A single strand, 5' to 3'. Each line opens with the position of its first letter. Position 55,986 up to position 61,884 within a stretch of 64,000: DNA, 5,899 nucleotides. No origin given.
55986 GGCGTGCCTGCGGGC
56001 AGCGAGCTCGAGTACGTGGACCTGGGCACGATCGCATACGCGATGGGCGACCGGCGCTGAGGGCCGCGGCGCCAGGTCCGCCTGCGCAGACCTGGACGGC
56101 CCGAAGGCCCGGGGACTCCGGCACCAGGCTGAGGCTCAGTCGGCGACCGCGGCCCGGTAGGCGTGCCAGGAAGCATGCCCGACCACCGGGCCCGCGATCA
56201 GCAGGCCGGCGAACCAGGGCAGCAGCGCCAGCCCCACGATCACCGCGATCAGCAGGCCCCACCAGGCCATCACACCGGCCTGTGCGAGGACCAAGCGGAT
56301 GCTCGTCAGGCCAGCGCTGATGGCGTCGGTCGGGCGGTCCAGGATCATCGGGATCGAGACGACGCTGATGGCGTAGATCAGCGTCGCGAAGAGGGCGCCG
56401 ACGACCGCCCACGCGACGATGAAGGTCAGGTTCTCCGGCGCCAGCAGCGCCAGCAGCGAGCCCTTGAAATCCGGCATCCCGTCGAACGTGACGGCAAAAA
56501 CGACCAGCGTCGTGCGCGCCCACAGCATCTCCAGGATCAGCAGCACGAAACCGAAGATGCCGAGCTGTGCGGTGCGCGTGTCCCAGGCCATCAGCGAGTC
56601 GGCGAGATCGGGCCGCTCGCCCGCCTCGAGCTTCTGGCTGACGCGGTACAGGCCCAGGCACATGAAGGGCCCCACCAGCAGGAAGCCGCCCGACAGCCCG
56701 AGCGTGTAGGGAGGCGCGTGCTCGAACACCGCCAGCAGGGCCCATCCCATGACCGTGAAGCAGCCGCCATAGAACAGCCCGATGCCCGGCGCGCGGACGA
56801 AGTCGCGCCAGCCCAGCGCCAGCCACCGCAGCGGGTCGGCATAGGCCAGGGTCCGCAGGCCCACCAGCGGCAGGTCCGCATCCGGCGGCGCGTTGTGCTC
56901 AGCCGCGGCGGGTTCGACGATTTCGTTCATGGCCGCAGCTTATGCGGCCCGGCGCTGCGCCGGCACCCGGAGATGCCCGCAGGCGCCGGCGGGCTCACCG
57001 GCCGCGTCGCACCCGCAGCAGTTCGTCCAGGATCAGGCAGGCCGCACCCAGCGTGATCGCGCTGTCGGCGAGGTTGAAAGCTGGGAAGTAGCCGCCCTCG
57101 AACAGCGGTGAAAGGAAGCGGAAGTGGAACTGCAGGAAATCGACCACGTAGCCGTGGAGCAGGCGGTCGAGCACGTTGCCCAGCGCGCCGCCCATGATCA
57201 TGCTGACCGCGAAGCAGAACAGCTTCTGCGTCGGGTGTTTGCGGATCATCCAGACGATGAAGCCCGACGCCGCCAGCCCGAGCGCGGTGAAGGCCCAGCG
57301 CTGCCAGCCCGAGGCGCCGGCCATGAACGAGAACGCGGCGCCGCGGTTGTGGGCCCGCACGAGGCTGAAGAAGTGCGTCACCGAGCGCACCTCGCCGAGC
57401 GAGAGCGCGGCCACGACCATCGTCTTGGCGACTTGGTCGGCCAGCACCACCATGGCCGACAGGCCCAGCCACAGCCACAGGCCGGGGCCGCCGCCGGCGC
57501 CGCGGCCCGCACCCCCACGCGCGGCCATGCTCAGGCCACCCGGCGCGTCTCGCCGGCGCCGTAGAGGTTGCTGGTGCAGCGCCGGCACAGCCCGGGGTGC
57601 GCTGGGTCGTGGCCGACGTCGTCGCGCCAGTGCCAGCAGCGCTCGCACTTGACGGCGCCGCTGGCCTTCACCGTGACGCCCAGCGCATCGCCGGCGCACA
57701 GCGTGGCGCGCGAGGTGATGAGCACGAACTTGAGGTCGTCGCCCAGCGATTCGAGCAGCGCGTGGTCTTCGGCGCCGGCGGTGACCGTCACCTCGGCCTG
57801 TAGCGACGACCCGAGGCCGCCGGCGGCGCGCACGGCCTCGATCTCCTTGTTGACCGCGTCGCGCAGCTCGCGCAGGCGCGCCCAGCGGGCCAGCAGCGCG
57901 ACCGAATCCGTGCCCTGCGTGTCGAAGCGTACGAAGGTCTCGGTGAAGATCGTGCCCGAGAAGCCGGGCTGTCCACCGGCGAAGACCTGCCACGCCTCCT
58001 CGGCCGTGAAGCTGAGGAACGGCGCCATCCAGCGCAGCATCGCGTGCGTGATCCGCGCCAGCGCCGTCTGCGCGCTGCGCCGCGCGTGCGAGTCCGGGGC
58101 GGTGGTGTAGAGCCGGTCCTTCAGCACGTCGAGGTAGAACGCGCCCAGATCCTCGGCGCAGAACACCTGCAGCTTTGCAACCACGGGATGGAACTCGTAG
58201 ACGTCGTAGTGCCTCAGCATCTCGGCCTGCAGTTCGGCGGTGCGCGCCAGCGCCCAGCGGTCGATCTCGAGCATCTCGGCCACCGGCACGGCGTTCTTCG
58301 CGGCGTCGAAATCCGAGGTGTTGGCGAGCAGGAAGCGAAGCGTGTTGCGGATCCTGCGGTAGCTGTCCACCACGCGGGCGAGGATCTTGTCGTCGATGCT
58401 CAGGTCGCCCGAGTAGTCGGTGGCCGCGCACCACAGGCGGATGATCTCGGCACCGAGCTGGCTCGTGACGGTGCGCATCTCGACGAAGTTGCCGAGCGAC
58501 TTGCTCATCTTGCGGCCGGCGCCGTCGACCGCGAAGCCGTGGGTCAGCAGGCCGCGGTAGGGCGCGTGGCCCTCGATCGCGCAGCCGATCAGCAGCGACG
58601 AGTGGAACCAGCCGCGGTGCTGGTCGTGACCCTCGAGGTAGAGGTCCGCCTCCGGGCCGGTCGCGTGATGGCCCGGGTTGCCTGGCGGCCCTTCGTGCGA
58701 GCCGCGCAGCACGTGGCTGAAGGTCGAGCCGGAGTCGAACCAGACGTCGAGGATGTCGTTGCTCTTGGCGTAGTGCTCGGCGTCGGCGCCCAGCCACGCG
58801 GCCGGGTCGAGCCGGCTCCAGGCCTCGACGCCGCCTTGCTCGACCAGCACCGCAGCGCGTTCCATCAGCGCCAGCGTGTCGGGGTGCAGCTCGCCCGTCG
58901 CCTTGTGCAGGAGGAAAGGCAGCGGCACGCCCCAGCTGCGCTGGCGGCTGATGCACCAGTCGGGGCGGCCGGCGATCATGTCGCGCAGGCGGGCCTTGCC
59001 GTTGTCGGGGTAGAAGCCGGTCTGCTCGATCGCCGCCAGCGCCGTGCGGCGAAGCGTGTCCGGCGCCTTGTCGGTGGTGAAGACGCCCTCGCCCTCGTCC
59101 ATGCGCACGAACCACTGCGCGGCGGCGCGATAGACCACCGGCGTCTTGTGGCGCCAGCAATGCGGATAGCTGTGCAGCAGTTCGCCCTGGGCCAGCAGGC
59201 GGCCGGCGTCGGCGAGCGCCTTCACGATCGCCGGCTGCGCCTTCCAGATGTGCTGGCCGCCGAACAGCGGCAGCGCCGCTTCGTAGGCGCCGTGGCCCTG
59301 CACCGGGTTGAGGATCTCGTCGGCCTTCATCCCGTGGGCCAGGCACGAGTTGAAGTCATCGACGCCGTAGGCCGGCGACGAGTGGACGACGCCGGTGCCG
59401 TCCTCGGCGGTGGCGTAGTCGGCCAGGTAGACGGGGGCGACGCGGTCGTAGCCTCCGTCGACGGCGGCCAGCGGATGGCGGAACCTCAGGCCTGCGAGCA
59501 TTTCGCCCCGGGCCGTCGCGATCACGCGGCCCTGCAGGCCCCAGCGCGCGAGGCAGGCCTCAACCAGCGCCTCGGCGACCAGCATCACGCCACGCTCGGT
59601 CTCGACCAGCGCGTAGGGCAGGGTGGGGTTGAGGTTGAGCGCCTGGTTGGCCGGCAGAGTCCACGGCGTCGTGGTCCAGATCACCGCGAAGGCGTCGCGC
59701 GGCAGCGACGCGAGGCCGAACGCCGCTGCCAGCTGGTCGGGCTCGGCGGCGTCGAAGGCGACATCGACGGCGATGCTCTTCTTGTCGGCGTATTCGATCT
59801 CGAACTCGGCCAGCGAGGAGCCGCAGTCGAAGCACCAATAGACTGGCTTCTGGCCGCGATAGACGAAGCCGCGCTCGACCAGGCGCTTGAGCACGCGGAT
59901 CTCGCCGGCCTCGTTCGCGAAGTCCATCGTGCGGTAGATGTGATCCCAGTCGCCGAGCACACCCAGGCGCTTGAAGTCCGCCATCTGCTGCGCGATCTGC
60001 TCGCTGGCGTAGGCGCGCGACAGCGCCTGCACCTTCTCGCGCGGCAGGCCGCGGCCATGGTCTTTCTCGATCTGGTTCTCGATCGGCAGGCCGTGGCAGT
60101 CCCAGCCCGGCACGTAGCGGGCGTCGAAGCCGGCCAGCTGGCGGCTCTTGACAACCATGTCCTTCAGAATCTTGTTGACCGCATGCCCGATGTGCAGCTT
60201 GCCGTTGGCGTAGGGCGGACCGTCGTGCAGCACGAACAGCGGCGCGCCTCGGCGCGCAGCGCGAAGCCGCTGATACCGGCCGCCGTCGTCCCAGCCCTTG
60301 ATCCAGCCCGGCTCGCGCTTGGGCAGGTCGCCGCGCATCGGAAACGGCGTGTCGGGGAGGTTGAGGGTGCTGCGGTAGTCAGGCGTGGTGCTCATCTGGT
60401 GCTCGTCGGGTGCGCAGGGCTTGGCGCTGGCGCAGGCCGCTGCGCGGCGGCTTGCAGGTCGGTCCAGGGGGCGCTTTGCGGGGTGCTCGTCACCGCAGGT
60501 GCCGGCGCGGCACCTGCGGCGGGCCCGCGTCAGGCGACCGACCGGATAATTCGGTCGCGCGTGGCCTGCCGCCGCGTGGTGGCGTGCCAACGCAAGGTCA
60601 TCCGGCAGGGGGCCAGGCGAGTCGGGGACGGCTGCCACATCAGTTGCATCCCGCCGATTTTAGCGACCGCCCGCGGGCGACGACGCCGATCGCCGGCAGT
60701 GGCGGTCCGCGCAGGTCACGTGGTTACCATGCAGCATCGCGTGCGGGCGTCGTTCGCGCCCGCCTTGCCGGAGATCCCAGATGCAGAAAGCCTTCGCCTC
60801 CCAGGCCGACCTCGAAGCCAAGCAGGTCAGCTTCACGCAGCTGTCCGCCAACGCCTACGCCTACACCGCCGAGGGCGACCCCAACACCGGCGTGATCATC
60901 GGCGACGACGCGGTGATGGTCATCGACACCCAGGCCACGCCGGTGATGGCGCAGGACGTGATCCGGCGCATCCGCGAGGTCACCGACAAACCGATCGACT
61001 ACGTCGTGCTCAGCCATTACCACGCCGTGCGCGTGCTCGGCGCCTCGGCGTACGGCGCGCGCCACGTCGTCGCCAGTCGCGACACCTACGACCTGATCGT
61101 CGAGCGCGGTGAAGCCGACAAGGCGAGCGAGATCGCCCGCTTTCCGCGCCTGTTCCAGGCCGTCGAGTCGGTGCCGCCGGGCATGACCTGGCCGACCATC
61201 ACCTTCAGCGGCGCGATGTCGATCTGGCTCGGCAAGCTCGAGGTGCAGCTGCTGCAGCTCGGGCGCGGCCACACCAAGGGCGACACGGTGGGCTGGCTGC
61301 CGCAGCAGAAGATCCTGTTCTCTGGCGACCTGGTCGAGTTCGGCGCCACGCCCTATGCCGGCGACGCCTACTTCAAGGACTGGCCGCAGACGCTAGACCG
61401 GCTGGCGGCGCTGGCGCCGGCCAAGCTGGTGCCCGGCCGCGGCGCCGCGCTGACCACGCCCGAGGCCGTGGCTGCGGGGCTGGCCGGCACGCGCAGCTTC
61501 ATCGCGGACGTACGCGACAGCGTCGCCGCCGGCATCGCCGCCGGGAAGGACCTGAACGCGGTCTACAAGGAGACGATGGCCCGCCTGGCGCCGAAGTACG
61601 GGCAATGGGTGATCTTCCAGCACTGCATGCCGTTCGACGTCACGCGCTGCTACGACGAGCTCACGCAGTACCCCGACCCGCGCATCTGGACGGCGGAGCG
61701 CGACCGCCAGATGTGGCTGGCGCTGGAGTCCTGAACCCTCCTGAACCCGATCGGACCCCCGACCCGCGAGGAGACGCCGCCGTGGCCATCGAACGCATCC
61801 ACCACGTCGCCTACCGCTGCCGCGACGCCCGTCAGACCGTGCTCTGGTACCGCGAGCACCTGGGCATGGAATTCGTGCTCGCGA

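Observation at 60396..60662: Candidate leaderless Ile-sensing leader peptide and hairpin cascade upstream of ileS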

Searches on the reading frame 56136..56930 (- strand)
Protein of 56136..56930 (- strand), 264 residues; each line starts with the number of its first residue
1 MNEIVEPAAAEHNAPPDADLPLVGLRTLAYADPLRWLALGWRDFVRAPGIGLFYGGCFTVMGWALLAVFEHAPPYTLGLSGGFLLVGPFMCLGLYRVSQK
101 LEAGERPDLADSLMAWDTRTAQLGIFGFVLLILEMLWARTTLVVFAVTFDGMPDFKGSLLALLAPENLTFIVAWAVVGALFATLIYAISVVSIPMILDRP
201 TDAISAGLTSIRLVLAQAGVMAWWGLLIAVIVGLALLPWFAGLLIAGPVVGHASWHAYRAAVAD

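Call 6: search_protein_families(library=pfam, proteins=[window:56136-56930:-])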
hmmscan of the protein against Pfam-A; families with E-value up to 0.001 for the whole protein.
window:56136-56930:- (264 aa): 1 family
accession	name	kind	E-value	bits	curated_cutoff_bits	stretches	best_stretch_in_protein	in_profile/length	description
PF09955.14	DUF2189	-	5e-36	124.1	26.2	1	79-198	4-126/126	Predicted integral membrane protein (DUF2189)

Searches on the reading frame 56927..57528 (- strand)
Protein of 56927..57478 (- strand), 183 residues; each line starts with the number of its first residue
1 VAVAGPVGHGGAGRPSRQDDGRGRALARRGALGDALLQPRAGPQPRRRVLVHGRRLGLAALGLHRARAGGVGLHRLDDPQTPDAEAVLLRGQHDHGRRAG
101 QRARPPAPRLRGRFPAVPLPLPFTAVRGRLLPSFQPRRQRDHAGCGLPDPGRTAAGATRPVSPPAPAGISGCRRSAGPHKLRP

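Call 6: search_protein_families(library=pfam, proteins=[window:56927-57478:-])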
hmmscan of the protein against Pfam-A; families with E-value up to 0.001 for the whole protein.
window:56927-57478:- (183 aa): 0 families

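Call 58: search_protein_families(library=ncbifam, proteins=[window:56998-57528:-], max_evalue=1)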
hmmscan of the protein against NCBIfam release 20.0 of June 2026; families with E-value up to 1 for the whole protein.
seq(177 aa): 22 families
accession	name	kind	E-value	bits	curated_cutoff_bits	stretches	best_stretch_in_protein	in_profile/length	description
TIGR00077.1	lspA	equivalog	3.3e-35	121.4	73.95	1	19-174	12-159/164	signal peptidase II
NF011366.0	PRK14785.1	subfamily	3.3e-34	118.5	256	1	19-171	43-191/198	lipoprotein signal peptidase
NF011358.0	PRK14776.1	equivalog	6.8e-30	104.1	285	1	21-171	14-156/170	lipoprotein signal peptidase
NF011368.0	PRK14787.1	equivalog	1.6e-24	86.9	177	1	23-167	7-151/167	lipoprotein signal peptidase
NF011371.0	PRK14790.1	equivalog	6.2e-24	84.7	202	1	23-171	15-154/169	lipoprotein signal peptidase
NF011360.0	PRK14779.1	subfamily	3.6e-23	82.4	177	1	18-171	10-155/163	lipoprotein signal peptidase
NF011352.0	PRK14770.1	equivalog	5.2e-23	81.3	223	1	23-174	22-167/173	lipoprotein signal peptidase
NF011355.0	PRK14773.1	subfamily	1.8e-22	80.2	218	1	48-172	67-189/206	lipoprotein signal peptidase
NF011365.0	PRK14784.1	equivalog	3.6e-22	79.2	181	1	21-167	8-144/160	lipoprotein signal peptidase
NF011369.0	PRK14788.1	equivalog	4.5e-19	68.6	200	2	22-130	8-118/213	lipoprotein signal peptidase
NF011359.0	PRK14777.1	subfamily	4.5e-18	65.6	187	1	18-174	27-182/191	lipoprotein signal peptidase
NF011357.0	PRK14775.1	equivalog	5e-18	65.6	201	1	26-171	13-149/170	lipoprotein signal peptidase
NF011362.0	PRK14781.1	subfamily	5.6e-18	65.6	177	1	24-173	27-163/170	lipoprotein signal peptidase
NF011356.0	PRK14774.1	equivalog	1.6e-16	60.5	256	1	26-167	10-148/185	lipoprotein signal peptidase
NF011367.0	PRK14786.1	equivalog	7.9e-16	58.6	190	1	25-164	8-137/154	lipoprotein signal peptidase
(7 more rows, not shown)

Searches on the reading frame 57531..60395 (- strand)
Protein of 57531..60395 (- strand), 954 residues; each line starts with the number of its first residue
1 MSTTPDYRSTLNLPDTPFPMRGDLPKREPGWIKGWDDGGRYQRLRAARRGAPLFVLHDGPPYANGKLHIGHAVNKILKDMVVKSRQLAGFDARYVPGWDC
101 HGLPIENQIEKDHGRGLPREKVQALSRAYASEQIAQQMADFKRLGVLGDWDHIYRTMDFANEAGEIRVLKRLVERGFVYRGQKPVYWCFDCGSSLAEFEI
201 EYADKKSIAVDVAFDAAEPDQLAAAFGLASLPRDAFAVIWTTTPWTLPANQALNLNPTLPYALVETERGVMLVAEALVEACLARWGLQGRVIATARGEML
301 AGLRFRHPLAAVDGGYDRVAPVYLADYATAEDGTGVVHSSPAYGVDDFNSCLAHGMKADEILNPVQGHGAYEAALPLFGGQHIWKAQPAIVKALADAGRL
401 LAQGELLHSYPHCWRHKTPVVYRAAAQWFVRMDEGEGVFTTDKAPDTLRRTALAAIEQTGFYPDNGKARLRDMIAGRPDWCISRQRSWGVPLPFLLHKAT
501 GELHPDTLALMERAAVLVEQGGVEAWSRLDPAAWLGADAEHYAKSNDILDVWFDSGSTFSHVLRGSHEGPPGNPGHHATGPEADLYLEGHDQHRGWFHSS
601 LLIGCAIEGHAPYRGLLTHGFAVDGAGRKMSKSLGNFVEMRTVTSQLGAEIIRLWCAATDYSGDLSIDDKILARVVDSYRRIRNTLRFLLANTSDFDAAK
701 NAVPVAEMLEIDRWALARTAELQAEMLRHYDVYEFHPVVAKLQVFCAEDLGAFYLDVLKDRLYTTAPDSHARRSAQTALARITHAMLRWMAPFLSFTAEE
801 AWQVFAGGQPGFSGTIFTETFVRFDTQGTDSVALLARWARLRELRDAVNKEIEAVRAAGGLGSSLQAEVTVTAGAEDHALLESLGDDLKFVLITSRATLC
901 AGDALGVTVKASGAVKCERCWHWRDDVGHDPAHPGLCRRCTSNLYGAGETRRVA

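Call 6: search_protein_families(library=pfam, proteins=[window:57531-60395:-])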
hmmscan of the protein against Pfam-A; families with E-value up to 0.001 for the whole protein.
window:57531-60395:- (954 aa): 6 families
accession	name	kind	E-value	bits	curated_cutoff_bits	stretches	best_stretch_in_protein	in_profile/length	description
PF00133.28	tRNA-synt_1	-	2e-121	406.1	22.7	1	31-668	2-414/414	tRNA synthetases class I (I, L, M and V)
PF08264.19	Anticodon_1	-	7.5e-27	94.5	25.1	1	712-870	1-147/148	Anticodon-binding domain of tRNA ligase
PF09334.17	tRNA-synt_1g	-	6.2e-21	75.1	20.1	1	61-201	8-136/391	tRNA synthetases class I (M)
PF01406.26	tRNA-synt_1e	-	4.2e-09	36.6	27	1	619-675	243-299/301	tRNA synthetases class I (C) catalytic domain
PF01921.24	tRNA-synt_1f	-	4.7e-05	22.9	27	1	619-691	272-341/360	tRNA synthetases class I (K)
PF06827.20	zf-FPG_IleRS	-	0.00019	21.6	21.3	1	916-942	3-29/30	Zinc finger found in FPG and IleRS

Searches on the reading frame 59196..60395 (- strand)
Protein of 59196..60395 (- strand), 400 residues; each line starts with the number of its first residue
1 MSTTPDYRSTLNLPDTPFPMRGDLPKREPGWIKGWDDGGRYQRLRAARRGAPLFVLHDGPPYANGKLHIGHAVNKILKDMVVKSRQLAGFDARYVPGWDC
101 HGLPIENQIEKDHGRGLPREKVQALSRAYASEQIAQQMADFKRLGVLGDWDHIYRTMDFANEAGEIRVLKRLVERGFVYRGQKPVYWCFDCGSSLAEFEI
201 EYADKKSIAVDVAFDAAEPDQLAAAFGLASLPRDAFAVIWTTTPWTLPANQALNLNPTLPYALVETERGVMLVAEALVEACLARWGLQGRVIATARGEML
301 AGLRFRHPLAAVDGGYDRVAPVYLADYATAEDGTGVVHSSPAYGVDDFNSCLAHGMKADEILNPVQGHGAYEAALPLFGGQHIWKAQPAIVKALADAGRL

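Call 7: find_related_loci(query=window:59196-60395:-, collection=genome_contigs, flank=2500)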
Query window:59196-60395:- (400 aa) in genome_contigs; peptide patterns used: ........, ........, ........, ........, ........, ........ (x = any residue, [..] = any of these).
600 stretches matched a pattern (row limit reached: there are more); 518 encode a relative of the query (tblastn E <= 1e-3); the best 80 are kept; 80 distinct loci.
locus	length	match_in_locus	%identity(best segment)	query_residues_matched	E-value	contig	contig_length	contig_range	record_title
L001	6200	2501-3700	87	1-400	0e+0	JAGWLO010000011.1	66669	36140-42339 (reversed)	MAG: Burkholderiales bacterium isolate REEB187 contig-150_561, whole genome shotgun sequence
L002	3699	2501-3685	84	6-396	0e+0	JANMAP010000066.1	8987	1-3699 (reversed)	MAG: Burkholderiales bacterium isolate OTE_1_metabat_7 OTE_1_k141_3918382, whole genome shotgun sequence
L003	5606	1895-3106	83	1-400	0e+0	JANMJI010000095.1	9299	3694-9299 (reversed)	MAG: Betaproteobacteria bacterium isolate OTE_64_metabat_458 OTE_64_k141_1105695, whole genome shotgun sequence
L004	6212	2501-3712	81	1-400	0e+0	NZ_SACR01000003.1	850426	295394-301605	Rubrivivax rivuli strain KYPY4 NODE_3_length_850426_cov_65, whole genome shotgun sequence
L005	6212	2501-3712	81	1-400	0e+0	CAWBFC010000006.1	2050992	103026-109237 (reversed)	MAG: uncultured beta proteobacterium isolate MFD02832.bin.1.72 genome assembly, contig: contig_6198, whole genome shotgu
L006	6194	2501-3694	80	1-400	0e+0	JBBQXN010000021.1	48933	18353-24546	MAG: Burkholderiales bacterium isolate Co_metawrap_2120 Cmw_2120_k141_12299295_length_48933_cov_19.9424, whole genome sh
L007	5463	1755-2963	83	2-400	0e+0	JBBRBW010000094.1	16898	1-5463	MAG: Burkholderiales bacterium isolate Co_metawrap_2365 Cmw_2365_k141_24430497_length_16898_cov_12.0000, whole genome sh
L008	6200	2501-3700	83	5-400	0e+0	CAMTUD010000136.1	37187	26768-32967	MAG: uncultured beta proteobacterium isolate G02_MAG_00013 genome assembly, contig: G02_MAG_00013_000000000107, whole ge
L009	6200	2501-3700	81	1-400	0e+0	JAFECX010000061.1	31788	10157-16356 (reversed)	MAG: Proteobacteria bacterium isolate SZAS-56 LIN-4__61__length-31788, whole genome shotgun sequence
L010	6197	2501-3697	79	2-400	0e+0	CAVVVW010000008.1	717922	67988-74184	MAG: uncultured beta proteobacterium isolate MFD04651.bin.1.139 genome assembly, contig: contig_2080, whole genome shotg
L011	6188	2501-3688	83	6-400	0e+0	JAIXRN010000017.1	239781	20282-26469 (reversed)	MAG: Rubrivivax sp. isolate C4_MAG_00063 pond_C4_MAG_00063_000000000071, whole genome shotgun sequence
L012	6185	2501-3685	83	6-400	0e+0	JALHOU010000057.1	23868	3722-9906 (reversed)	MAG: Rubrivivax sp. isolate bin.178 c_000000008978, whole genome shotgun sequence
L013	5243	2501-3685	80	6-400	0e+0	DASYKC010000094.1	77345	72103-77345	MAG TPA_asm: Caldimonas sp. isolate SMAG_U4311 k141_3466256, whole genome shotgun sequence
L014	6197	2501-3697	79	2-400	0e+0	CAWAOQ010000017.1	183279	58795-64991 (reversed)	MAG: uncultured beta proteobacterium isolate MFD02979.bin.1.169 genome assembly, contig: contig_79275, whole genome shot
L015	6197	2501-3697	77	2-400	0e+0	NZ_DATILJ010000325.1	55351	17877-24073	MAG: Aquabacterium sp. isolate SMAG_U15741 k141_28544, whole genome shotgun sequence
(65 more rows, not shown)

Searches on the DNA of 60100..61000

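Call 3: search_rna_families(source=window, start=60100, end=61000, threshold=evalue, max_evalue=10)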
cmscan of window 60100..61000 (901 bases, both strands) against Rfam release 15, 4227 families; matches with E-value up to 10: 8.
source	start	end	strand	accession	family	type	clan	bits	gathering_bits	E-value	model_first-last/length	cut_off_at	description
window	60877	60953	+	RF00877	mir-592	Gene; miRNA;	-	17.1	67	1.8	1-88/88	no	mir-592 microRNA precursor family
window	60258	60319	-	RF03062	xerDC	Cis-reg;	-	16.7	72.5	4.5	25-69/126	no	xerDC RNA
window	60505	60541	-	RF02044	CDKN2B-AS_2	Gene; lncRNA;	-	16.5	50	0.88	1-46/46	no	CDKN2B antisense RNA 1 convserved region 2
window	60488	60524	+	RF03599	MIR1883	Gene; miRNA;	-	16.3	128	7.4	1-118/118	no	MIR1883 microRNA precursor family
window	60235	60287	-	RF03847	mir-1538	Gene; miRNA;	-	14.8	78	9.9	1-58/58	no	mir-1538 microRNA precursor family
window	60408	60449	+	RF03057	nhaA-I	Cis-reg; riboswitch;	-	14.7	37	3.2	1-55/55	no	nhaA-I RNA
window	60517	60674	+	RF02571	Mcr7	Gene; sRNA;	-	9.8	380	8.2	1-351/351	no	mcr7 sRNA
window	60493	60520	+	RF02243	Xoo8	Gene; sRNA;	-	8.5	90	10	99-125/323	no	Proteobacterial sRNA Xoo8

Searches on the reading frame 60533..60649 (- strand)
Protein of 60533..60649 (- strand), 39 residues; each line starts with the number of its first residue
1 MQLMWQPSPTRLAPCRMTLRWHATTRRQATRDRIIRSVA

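Call 28: search_protein_families(library=ncbifam, proteins=[window:60533-60649:-], max_evalue=10)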
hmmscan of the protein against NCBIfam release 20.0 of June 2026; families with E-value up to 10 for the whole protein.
seq(39 aa): 0 families

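Call 29: search_protein_families(library=pfam, proteins=[window:60533-60649:-], max_evalue=10)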
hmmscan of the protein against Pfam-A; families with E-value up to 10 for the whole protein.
seq(39 aa): 0 families

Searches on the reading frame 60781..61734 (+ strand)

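Call 6: search_protein_families(library=pfam, proteins=[window:60781-61734:+])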
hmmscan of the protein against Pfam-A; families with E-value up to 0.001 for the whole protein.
window:60781-61734:+ (317 aa): 1 family
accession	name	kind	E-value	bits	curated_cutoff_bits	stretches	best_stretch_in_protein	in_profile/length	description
PF00753.33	Lactamase_B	-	1.3e-13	51.8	22.7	1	32-219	4-195/196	Metallo-beta-lactamase superfamily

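Call 58: search_protein_families(library=ncbifam, proteins=[window:60781-61734:+], max_evalue=1)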
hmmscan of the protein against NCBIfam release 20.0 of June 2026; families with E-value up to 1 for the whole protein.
window:60781-61734:+ (317 aa): 53 families (the best 25 are shown)
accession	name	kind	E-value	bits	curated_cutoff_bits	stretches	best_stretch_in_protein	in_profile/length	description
TIGR04559.1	SoxH_rel_PQQ_2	hypoth_equivalog_domain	1.4e-31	110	280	1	34-294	30-280/283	quinoprotein relay system zinc metallohydrolase 2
TIGR04558.1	SoxH_rel_PQQ_1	hypoth_equivalog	4.8e-29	101.3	300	1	35-267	35-256/285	quinoprotein relay system zinc metallohydrolase 1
NF033088.2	bla_subclass_B1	equivalog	1.5e-21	77.1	200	1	13-221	3-201/217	subclass B1 metallo-beta-lactamase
NF033087.1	bla_subclass_B2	equivalog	4.2e-16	59.4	240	1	33-211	21-192/221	subclass B2 metallo-beta-lactamase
NF038046.1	blaCVI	exception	1.5e-13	50.9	575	1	33-229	44-235/255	CVI family subclass B2 metallo-beta-lactamase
NF012145.1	blaDIM_SIM_IMP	exception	6.4e-13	48.9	288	1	141-217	111-187/209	DIM/SIM/IMP family subclass B1 metallo-beta-lactamase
NF041758.1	B1_blaCHM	exception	7.4e-13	48.4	475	2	138-221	142-229/246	CHM family subclass B1 metallo-beta-lactamase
NF012229.1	bla_class_B_core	domain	9.1e-13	48.6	100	1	38-174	19-139/139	metallo-beta-lactamase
NF012137.0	bla_xUS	exception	1.6e-12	47.5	400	2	140-208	133-204/246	MUS/TUS/MOC family subclass B1 metallo-beta-lactamase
NF041441.1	blaCIM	exception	2.5e-12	46.8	490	2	138-221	145-232/250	CIM family subclass B1 metallo-beta-lactamase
NF000329.2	bla_B2_CphA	exception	3.6e-12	46.5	500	1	12-229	25-239/253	CphA family subclass B2 metallo-beta-lactamase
NF041269.1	bla_B1_long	equivalog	6.4e-12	45.3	350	2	137-222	114-203/334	subclass B1 metallo-beta-lactamase, long type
NF040860.1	blaWUS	exception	7.1e-12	45.1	540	2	150-206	143-202/246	WUS family subclass B1 metallo-beta-lactamase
NF012146.1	blaB-IND-MUS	exception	1.9e-11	43.8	270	2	145-210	138-206/237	BlaB/IND/MUS family subclass B1 metallo-beta-lactamase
NF012225.0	blaSFH_gen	exception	2.1e-11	43.7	440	1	34-211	45-215/252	SFH-related subclass B2 metallo-beta-lactamase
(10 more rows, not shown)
